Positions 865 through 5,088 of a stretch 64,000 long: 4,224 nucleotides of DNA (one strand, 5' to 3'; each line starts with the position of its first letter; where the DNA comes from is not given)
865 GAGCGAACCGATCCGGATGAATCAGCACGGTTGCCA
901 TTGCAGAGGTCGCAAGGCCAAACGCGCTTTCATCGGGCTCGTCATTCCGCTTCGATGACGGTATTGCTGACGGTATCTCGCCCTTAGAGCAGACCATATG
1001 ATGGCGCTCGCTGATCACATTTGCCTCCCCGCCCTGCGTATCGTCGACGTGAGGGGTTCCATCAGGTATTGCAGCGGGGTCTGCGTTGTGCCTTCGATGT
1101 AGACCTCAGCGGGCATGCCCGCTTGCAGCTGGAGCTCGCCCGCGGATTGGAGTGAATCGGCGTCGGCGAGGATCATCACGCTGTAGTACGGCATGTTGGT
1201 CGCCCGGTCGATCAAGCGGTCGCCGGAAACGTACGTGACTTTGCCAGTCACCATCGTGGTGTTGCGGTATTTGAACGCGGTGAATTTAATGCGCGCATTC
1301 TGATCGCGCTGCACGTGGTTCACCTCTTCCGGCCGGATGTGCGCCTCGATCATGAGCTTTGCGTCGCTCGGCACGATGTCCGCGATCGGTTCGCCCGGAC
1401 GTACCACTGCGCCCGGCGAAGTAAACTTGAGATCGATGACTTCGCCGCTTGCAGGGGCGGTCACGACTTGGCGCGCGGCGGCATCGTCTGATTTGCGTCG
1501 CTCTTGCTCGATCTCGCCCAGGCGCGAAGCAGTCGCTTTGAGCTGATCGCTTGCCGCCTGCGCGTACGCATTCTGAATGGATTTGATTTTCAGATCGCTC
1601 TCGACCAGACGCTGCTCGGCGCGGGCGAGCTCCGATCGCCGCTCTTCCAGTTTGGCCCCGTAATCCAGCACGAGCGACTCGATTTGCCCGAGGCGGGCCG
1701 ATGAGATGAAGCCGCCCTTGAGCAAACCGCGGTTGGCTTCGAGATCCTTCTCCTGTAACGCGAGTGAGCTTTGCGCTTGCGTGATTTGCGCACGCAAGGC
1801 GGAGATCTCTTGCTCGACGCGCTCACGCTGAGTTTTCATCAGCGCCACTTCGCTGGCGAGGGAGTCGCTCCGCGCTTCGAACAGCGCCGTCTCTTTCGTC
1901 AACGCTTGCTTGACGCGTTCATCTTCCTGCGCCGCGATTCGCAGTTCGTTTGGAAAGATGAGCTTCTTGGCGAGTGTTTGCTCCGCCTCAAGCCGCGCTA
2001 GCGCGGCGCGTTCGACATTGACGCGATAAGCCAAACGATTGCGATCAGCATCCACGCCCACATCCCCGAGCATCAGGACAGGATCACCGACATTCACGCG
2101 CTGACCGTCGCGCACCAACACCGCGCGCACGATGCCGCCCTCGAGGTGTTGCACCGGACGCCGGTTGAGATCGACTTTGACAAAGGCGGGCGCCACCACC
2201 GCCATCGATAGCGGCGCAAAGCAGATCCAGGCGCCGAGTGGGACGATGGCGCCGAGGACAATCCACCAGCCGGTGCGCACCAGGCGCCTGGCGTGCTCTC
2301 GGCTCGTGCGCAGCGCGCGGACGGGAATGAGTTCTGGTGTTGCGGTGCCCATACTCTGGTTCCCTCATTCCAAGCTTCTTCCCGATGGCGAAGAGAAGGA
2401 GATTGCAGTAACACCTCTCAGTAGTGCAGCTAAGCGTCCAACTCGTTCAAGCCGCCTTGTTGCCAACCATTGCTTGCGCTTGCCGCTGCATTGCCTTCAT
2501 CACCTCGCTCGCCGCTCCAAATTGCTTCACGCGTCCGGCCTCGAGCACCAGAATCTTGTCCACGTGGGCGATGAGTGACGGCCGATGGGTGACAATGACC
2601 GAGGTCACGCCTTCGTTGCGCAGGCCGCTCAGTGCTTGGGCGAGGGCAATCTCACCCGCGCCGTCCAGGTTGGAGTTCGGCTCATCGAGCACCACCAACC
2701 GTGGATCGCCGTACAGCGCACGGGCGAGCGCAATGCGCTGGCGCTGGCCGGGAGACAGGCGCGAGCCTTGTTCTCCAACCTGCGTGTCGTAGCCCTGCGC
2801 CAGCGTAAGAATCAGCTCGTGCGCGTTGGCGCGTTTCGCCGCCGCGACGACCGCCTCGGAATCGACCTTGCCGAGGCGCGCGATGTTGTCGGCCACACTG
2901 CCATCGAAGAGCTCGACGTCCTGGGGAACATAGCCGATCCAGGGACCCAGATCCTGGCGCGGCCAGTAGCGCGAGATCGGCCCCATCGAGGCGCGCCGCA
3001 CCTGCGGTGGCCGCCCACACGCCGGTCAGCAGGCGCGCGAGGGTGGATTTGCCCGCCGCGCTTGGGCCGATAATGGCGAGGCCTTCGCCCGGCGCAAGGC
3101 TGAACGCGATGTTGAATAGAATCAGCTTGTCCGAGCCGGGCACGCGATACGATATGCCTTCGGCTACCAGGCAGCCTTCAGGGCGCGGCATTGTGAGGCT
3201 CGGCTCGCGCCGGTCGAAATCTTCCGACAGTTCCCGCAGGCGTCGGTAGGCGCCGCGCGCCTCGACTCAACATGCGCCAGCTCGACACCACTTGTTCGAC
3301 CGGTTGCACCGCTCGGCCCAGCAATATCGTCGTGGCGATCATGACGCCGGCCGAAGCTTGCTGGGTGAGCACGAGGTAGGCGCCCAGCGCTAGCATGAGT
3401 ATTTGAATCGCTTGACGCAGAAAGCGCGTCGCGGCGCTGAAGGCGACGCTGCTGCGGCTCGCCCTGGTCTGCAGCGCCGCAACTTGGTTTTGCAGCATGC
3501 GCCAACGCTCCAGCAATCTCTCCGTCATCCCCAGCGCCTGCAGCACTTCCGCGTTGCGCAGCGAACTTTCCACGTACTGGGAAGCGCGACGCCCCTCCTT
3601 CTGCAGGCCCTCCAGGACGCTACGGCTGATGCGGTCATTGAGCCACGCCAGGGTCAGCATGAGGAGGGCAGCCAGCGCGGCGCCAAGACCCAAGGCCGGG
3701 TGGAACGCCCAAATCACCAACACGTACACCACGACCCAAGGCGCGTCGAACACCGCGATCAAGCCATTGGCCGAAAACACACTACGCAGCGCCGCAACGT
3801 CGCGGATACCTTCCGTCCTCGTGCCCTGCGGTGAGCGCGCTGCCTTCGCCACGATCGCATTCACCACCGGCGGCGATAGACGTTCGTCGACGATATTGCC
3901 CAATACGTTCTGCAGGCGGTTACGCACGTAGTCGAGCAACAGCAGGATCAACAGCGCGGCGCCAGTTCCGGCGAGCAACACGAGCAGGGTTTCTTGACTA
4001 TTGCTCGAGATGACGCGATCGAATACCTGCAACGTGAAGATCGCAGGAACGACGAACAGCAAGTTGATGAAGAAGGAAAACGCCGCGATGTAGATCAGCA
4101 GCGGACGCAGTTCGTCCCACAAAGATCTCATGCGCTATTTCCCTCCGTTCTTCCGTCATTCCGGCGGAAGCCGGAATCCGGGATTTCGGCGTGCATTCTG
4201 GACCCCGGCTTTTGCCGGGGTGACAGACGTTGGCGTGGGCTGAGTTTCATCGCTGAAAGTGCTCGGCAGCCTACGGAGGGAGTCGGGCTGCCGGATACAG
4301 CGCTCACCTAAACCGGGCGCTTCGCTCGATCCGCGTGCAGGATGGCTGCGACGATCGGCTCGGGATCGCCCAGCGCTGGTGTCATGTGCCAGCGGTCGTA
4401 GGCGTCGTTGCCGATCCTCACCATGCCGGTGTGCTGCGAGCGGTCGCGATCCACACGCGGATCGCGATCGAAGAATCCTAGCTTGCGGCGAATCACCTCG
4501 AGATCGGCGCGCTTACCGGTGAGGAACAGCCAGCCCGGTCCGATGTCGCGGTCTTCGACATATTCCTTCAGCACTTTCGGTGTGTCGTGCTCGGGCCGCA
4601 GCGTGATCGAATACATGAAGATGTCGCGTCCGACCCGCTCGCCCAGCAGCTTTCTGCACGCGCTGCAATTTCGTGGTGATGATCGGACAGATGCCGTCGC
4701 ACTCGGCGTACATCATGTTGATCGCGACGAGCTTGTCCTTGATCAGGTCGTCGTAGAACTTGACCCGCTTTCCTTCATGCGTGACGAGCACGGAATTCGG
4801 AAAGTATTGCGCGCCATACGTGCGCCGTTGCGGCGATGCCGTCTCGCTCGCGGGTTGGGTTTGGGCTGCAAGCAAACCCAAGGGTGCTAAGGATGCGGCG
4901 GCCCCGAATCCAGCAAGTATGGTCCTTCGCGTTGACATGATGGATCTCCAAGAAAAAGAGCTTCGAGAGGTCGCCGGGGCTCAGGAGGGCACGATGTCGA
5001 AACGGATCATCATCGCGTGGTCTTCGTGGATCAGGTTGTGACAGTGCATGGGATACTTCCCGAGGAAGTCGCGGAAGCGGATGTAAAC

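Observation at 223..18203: Co-directional 18-kb block pairing both known classes of bacterial Mn(II)-oxidase candidates with copper handling and a dedicated T1SS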

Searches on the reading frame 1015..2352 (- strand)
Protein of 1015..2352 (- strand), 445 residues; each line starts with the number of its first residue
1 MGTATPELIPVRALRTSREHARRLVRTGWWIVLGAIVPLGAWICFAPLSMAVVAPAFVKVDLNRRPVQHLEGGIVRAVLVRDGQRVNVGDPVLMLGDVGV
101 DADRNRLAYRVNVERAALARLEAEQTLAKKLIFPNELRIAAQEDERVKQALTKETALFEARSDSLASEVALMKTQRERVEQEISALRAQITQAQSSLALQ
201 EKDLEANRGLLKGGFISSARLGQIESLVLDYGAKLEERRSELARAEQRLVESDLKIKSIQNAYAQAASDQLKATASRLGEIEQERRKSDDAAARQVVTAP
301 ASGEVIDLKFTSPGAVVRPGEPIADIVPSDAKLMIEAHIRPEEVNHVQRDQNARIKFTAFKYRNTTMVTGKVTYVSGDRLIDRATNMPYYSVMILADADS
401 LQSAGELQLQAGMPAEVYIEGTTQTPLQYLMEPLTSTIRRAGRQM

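Call 6: search_protein_families(library=pfam, proteins=[window:1015-2352:-], max_evalue=0.01)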
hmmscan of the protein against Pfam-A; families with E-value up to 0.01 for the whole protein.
window:1015-2352:- (445 aa): 4 families
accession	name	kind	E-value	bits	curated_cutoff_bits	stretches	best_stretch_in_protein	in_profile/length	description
PF13437.12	HlyD_3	-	1.3e-15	58.5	22.2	1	296-397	1-96/106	HlyD family secretion protein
PF16576.10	HlyD_D23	-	6.7e-09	35.8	30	1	240-376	54-185/214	Barrel-sandwich domain of CusB or HlyD membrane-fusion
PF00364.28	Biotin_lipoyl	-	0.00023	21.3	22.1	0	68-94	46-72/73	Biotin-requiring enzyme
PF13533.13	Biotin_lipoyl_2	-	0.00093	19.4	29.8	1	72-91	8-27/32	Biotin-lipoyl like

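Call 20: list_cluster_members(proteins=[P0001, window:1015-2352:-, window:39089-42292:+])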
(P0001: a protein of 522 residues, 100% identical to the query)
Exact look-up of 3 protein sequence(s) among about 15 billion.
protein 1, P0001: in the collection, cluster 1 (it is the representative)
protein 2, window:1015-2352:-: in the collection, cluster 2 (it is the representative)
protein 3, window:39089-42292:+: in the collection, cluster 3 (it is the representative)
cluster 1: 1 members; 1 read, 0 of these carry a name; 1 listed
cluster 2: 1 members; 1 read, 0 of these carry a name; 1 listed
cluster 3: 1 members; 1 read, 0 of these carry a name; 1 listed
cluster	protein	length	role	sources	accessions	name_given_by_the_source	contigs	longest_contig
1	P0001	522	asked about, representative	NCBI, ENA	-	-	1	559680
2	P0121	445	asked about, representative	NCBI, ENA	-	-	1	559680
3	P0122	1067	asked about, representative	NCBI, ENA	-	-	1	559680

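Call 37: search_protein_families(library=ncbifam, proteins=[window:1015-2352:-], max_evalue=0.00001)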
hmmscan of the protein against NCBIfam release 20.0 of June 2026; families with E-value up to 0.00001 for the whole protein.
window:1015-2352:- (445 aa): 5 families
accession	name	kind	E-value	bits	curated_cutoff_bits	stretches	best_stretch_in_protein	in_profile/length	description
TIGR01843.1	type_I_hlyD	subfamily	2.9e-93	313.1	208.65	1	23-441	2-418/422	HlyD family type I secretion periplasmic adaptor subunit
TIGR03794.1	NHLM_micro_HlyD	equivalog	3.1e-14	52.7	156.2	1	31-377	24-338/421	NHLP bacteriocin system secretion protein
TIGR00998.1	8a0101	subfamily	2e-11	43.4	390.8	1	164-375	91-281/334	EmrA/EmrK family multidrug efflux transporter periplasmic adaptor subunit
TIGR01730.1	RND_mfp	subfamily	3.2e-10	39.5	94.9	0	237-386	68-219/322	efflux RND transporter periplasmic adaptor subunit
TIGR01000.1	bacteriocin_acc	subfamily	2.9e-06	26.4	258.85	1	251-393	273-415/457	bacteriocin secretion accessory protein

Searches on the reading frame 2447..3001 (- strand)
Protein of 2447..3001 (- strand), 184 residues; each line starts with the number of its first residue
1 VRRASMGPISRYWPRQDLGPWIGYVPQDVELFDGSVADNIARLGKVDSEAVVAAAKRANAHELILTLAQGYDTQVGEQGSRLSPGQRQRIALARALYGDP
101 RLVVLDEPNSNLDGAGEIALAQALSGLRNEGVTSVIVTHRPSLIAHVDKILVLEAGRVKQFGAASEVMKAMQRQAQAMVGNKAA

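Call 6: search_protein_families(library=pfam, proteins=[window:2447-3001:-], max_evalue=0.01)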
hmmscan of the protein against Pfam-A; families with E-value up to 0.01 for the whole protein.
window:2447-3001:- (184 aa): 1 family
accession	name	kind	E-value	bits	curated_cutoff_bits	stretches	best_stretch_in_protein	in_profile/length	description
PF00005.33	ABC_tran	-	1.3e-13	52.1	25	1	15-109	54-136/137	ABC transporter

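Call 37: search_protein_families(library=ncbifam, proteins=[window:2447-2965:-], max_evalue=0.00001)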
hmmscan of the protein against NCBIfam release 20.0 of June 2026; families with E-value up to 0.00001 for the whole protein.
window:2447-2965:- (172 aa): 168 families (the best 25 are shown)
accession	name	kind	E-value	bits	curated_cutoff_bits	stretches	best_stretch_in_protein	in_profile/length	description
TIGR01842.1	type_I_sec_PrtD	subfamily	6.4e-73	246.1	510.15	1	1-158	385-543/544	type I secretion system permease/ATPase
TIGR03375.1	type_I_sec_LssB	subfamily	4.7e-44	150.8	693.1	1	5-162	538-695/696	type I secretion system permease/ATPase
TIGR02204.1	MsbA_rel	hypoth_equivalog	3.8e-40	138.1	780.4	1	5-159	411-565/576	ABC transporter, permease/ATP-binding protein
TIGR02203.1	MsbA_lipidA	equivalog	5.6e-39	134.1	602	1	6-158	405-558/572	lipid A export permease/ATP-binding protein MsbA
NF045513.1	HepA_fam_ABC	equivalog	1.4e-38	132.8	725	1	11-157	451-597/610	heterocyst formation ABC transporter subunit HepA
TIGR01846.1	type_I_sec_HlyB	subfamily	2e-38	132.2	725.55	1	10-161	533-684/694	type I secretion system permease/ATPase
TIGR02857.1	CydD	equivalog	7.9e-38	130.7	435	1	6-141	394-529/529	thiol reductant ABC exporter subunit CydD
TIGR00958.1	3a01208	subfamily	1.3e-37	129.5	874.6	1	10-160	557-705/711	antigen peptide transporter 2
NF010178.0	PRK13657.1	equivalog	4.5e-37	127.7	733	1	6-164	407-565/588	glucan ABC transporter ATP-binding protein/ permease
TIGR03796.1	NHLM_micro_ABC1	equivalog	6.2e-37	127.2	853.3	1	8-158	553-701/710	NHLP family bacteriocin export ABC transporter peptidase/permease/ATPase subunit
NF052233.1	CphA_assoc_ABC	equivalog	8.8e-37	126.8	880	1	10-158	584-732/766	cyanophycin metabolism-associated ABC transporter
NF008381.0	PRK11176.1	equivalog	6.7e-34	117.2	867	1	10-160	419-570/582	lipid A ABC transporter ATP-binding protein/permease MsbA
NF008379.0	PRK11174.1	equivalog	1.1e-32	113.5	684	1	10-163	425-578/588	heme ABC transporter permease/ATP-binding protein CydD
TIGR01192.1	chvA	subfamily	6.1e-31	107.7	585.4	1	9-159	410-560/585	glucan export ABC transporter ATP-binding protein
NF050066.1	LPSTprtrPglK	equivalog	8.6e-31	107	1000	1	10-143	425-557/558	BC-type lipopolysaccharide transporter PglK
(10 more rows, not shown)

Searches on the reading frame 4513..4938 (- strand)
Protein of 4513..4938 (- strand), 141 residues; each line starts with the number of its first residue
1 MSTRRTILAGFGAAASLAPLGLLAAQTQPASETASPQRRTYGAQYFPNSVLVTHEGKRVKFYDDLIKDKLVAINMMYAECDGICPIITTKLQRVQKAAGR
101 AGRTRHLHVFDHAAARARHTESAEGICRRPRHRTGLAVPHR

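Call 6: search_protein_families(library=pfam, proteins=[window:4513-4938:-], max_evalue=0.01)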
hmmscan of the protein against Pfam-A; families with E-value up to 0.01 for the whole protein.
window:4513-4938:- (141 aa): 1 family
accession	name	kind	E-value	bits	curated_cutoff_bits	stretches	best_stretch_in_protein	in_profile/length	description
PF02630.20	SCO1-SenC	-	0.00014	22.3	22.8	1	51-102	6-55/134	SCO1/SenC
